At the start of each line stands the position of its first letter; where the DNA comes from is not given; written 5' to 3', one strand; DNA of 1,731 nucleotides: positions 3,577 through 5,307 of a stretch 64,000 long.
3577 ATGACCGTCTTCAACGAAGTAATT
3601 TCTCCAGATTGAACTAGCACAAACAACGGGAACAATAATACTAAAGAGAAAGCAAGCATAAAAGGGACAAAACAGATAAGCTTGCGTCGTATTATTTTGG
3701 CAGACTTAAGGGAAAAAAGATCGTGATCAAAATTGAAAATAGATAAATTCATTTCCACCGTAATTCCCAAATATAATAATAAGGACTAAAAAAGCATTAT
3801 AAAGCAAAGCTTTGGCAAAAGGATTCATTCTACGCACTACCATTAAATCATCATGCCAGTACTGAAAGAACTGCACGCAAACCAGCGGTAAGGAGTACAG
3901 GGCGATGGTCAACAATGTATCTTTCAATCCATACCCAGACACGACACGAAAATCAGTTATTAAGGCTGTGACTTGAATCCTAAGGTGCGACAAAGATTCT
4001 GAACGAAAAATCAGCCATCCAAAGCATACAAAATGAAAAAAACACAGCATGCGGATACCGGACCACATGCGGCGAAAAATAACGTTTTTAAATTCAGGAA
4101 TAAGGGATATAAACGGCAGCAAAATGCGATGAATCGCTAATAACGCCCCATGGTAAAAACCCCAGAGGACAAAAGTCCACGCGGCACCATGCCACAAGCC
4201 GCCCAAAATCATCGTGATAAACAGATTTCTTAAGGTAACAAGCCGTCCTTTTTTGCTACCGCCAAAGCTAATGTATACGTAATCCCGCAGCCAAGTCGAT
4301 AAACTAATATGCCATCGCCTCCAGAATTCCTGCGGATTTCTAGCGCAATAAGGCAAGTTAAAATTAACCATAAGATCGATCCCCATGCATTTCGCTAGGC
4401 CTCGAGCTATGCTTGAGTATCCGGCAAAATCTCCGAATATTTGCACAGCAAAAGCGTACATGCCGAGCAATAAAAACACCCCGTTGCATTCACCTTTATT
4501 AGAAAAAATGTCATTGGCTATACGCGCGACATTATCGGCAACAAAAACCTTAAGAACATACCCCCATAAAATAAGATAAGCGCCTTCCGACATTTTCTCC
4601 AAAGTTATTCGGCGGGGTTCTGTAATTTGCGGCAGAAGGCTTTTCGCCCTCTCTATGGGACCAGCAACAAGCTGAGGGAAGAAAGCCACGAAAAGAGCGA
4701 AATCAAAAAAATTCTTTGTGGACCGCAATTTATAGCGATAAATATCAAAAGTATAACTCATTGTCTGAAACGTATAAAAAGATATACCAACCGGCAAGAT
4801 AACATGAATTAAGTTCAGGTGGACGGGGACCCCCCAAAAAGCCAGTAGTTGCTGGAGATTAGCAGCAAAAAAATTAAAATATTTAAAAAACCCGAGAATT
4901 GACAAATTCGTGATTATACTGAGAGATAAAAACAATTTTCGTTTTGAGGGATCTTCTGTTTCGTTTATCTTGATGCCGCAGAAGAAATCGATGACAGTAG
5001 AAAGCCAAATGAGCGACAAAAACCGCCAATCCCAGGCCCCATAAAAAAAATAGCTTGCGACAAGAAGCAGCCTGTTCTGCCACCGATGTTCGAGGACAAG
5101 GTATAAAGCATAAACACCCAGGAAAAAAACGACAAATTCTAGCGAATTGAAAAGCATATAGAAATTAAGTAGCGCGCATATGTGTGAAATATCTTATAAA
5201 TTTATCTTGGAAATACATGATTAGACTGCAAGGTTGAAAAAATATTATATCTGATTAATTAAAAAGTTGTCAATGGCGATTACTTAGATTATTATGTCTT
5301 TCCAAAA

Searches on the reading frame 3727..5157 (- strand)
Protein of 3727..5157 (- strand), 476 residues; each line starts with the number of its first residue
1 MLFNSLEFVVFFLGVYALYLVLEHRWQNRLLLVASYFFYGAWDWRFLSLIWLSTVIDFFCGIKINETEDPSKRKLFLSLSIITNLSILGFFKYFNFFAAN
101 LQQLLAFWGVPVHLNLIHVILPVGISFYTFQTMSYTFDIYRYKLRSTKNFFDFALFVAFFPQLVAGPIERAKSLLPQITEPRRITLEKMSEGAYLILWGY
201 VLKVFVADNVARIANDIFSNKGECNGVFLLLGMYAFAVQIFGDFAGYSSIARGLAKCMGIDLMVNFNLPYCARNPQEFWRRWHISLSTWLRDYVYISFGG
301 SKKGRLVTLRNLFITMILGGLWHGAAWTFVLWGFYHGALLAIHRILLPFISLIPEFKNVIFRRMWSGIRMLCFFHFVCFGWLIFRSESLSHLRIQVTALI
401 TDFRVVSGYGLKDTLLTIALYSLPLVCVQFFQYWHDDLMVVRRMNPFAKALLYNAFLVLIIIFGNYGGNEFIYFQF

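Call 95: search_protein_families(library=pfam, proteins=[window:3727-5157:-], max_evalue=0.001)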
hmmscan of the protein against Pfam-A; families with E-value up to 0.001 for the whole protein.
window:3727-5157:- (476 aa): 1 family
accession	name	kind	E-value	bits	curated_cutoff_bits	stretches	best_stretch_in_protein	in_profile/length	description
PF03062.24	MBOAT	-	7.4e-27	94.9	27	1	144-377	75-328/337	MBOAT, membrane-bound O-acyltransferase family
